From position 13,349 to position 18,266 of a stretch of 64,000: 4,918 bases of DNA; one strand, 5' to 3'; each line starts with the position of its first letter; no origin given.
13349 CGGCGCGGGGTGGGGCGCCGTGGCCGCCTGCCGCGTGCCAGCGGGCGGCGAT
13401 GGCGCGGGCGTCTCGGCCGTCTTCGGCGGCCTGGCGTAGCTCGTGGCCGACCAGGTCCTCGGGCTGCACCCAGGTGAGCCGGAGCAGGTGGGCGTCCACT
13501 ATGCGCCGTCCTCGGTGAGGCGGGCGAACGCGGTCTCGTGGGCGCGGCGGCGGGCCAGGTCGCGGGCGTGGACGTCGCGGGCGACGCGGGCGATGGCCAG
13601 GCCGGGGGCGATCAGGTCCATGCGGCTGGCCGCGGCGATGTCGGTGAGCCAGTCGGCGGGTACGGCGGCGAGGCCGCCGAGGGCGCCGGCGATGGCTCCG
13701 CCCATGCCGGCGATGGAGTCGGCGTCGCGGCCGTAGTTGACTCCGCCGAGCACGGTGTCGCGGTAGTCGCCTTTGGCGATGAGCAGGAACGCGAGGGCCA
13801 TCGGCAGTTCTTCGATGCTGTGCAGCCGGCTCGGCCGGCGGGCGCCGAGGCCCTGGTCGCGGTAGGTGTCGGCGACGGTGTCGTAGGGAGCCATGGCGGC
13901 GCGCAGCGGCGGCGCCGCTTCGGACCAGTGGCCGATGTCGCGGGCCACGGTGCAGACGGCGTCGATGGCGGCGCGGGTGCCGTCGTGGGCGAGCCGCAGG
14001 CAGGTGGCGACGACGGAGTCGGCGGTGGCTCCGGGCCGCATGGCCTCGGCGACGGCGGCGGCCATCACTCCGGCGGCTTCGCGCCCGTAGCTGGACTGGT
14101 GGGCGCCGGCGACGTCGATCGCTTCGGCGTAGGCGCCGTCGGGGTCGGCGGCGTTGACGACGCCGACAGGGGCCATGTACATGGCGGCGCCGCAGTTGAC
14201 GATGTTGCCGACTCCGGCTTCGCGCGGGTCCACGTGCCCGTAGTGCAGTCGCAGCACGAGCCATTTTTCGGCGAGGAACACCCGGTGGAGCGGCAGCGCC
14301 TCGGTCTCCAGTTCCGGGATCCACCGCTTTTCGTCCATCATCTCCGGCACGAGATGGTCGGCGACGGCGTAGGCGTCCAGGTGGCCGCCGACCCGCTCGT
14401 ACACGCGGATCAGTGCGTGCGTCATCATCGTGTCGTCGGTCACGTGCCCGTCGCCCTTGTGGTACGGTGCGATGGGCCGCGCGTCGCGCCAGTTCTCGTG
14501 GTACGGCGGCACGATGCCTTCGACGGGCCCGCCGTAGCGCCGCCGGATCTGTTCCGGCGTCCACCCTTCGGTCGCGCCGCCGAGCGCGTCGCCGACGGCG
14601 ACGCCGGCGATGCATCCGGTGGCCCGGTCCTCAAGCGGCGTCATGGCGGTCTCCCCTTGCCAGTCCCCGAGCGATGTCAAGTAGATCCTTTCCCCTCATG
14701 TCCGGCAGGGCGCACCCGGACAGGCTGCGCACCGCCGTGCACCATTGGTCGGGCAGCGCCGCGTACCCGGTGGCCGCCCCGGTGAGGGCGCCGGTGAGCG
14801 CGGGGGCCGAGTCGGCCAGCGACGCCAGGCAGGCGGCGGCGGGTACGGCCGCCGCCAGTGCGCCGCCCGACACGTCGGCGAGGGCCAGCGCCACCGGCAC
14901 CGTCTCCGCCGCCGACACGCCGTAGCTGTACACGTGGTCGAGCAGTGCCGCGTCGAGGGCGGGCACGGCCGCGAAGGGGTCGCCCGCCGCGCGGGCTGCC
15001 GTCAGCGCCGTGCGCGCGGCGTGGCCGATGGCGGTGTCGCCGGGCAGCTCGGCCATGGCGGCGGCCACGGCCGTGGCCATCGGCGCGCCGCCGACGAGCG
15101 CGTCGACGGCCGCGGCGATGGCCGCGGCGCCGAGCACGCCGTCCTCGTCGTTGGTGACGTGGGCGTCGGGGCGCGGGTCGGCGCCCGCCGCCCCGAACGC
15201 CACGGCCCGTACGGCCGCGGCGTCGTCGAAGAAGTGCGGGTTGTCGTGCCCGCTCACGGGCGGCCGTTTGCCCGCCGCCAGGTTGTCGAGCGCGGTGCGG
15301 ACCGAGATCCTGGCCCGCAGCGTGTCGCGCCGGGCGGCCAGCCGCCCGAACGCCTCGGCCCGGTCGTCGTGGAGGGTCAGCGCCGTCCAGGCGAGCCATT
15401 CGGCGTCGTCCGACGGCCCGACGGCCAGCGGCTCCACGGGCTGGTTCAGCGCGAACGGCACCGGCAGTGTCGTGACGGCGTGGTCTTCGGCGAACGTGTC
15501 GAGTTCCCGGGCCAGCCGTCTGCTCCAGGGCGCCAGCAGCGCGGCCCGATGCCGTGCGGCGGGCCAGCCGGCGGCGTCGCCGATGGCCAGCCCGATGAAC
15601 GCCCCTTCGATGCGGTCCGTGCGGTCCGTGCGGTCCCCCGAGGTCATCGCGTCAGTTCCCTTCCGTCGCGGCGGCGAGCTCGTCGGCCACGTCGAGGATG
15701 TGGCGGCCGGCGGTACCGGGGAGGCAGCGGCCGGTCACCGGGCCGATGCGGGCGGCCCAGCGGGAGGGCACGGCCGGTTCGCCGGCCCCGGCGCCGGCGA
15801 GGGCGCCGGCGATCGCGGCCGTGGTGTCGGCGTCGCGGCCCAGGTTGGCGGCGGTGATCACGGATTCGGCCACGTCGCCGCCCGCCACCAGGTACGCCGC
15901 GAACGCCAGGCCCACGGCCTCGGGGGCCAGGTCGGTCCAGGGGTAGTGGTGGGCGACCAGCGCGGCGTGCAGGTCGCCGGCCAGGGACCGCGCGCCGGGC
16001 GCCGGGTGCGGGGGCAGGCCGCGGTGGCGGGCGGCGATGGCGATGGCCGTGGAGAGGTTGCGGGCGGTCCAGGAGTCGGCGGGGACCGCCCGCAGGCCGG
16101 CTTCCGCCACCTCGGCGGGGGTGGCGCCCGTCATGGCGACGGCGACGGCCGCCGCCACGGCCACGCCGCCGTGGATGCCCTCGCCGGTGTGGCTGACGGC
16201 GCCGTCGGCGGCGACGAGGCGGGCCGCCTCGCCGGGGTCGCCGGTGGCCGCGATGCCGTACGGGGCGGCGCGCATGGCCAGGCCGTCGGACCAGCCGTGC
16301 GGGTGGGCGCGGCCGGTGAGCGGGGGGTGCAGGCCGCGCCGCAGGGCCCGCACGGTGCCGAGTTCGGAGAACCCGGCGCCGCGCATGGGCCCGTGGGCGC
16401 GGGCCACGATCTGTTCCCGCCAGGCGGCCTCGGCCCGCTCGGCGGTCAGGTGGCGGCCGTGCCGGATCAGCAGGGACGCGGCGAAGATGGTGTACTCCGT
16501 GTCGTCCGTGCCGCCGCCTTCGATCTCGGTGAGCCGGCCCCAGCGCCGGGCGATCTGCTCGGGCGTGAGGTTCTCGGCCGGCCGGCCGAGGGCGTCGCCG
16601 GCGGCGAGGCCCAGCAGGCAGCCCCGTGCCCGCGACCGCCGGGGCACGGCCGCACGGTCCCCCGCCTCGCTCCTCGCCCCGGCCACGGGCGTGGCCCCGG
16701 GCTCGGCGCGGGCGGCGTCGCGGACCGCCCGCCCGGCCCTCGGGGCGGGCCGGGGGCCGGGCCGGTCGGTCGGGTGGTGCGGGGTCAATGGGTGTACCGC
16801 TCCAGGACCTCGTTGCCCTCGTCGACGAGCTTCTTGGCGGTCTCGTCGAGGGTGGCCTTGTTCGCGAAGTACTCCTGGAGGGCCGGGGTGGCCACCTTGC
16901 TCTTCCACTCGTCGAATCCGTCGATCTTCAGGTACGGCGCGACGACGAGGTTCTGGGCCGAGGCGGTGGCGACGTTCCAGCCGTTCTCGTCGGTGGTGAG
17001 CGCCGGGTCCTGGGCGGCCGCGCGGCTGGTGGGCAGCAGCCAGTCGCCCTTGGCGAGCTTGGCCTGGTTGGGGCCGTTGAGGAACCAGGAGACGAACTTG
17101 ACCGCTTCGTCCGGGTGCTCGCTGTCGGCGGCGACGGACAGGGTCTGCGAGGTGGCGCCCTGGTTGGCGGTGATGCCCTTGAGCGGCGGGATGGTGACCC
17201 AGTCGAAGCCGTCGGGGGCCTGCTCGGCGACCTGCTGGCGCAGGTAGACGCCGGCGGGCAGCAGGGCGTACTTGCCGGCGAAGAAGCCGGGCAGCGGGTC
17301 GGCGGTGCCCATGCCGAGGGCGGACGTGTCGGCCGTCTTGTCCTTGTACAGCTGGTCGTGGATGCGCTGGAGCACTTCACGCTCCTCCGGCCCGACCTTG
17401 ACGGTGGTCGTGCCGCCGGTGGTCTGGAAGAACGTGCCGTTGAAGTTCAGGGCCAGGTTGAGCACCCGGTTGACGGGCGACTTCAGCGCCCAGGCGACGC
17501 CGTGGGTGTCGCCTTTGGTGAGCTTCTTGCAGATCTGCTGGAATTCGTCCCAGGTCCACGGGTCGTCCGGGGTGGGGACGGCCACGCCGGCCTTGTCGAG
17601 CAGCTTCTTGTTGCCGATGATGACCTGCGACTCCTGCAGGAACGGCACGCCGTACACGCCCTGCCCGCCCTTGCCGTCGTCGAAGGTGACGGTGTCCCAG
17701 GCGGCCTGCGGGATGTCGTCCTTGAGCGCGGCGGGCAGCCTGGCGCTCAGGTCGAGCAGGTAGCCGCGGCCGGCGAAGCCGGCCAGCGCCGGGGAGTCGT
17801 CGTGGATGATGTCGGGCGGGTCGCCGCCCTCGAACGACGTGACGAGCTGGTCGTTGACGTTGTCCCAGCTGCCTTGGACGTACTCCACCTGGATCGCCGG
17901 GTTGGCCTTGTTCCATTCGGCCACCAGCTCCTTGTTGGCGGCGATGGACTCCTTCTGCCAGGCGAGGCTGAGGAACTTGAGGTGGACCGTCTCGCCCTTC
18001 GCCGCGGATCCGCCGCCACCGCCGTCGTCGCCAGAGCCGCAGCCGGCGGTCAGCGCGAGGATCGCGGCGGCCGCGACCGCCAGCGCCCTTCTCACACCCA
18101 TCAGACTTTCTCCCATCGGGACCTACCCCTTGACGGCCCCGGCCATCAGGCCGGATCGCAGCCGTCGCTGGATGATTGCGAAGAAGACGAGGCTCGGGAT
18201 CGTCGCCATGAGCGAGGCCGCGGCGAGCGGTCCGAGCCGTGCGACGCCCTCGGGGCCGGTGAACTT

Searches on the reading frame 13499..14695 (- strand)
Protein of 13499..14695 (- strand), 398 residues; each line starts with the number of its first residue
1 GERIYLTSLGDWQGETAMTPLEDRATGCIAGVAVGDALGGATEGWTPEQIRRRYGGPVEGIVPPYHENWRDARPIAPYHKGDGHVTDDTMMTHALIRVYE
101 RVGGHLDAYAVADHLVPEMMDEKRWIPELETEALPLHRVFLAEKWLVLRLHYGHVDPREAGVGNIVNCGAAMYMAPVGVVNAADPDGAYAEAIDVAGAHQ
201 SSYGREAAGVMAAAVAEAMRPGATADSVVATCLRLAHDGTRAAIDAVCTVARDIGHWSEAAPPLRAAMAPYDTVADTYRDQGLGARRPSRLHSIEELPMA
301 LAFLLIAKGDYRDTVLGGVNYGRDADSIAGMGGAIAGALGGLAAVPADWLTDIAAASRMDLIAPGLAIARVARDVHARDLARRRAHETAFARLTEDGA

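Call 12: search_protein_families(library=pfam, proteins=[window:13499-14695:-], max_evalue=0.001)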
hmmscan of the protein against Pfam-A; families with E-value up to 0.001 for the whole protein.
window:13499-14695:- (398 aa): 1 family
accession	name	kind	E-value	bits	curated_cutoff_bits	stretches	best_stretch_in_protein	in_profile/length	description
PF03747.19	ADP_ribosyl_GH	-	3.8e-50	171.6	26.2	1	27-347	1-286/287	ADP-ribosylglycohydrolase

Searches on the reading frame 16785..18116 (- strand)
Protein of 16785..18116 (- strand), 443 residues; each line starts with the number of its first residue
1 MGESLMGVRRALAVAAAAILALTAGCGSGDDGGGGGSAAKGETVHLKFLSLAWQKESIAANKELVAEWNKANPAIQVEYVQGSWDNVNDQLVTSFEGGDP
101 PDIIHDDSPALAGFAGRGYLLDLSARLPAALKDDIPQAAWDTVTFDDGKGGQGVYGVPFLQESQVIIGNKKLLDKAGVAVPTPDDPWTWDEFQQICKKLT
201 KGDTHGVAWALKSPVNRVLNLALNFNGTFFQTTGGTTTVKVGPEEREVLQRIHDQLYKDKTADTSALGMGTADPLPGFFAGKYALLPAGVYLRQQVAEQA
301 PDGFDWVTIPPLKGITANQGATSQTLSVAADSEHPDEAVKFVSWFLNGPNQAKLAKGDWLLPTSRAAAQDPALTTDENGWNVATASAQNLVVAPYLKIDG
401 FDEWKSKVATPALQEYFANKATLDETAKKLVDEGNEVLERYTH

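Call 12: search_protein_families(library=pfam, proteins=[window:16785-18116:-], max_evalue=0.001)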
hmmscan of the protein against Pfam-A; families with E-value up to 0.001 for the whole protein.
window:16785-18116:- (443 aa): 2 families
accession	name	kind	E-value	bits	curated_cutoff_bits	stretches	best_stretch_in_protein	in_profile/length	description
PF01547.30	SBP_bac_1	-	3.3e-38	132.8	26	1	60-347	9-302/307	Bacterial extracellular solute-binding protein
PF13416.11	SBP_bac_8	-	6.1e-30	105.4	27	1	63-377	1-275/279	Bacterial extracellular solute-binding protein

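Call 100: list_cluster_members(proteins=[window:16785-18116:-, window:18123-18995:-, window:35190-36203:+, window:35229-36203:+, window:34050-34703:-, window:34050-34670:-, window:34734-35033:+, window:19929-21053:-, window:27049-28107:-, window:7977-9080:-])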
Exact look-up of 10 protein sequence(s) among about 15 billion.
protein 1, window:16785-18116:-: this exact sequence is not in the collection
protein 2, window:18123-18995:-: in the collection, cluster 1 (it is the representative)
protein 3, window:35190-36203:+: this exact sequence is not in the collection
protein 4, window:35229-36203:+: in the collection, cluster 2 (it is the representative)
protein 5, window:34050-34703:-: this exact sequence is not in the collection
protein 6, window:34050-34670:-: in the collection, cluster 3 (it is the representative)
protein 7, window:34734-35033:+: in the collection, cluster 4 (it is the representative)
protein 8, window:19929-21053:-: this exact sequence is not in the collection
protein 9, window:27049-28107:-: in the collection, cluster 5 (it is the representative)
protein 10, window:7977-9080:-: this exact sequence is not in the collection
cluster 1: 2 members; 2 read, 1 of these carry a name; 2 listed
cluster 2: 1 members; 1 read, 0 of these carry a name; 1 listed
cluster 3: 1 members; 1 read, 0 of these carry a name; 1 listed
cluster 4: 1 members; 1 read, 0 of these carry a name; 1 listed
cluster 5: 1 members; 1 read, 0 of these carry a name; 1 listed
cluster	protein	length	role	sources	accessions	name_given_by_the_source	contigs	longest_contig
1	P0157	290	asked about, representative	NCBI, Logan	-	-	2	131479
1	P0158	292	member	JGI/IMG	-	multiple sugar transport system permease protein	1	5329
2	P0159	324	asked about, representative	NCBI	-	-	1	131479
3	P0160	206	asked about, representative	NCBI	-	-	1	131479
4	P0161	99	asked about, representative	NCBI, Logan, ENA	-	-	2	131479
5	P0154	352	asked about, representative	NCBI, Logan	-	-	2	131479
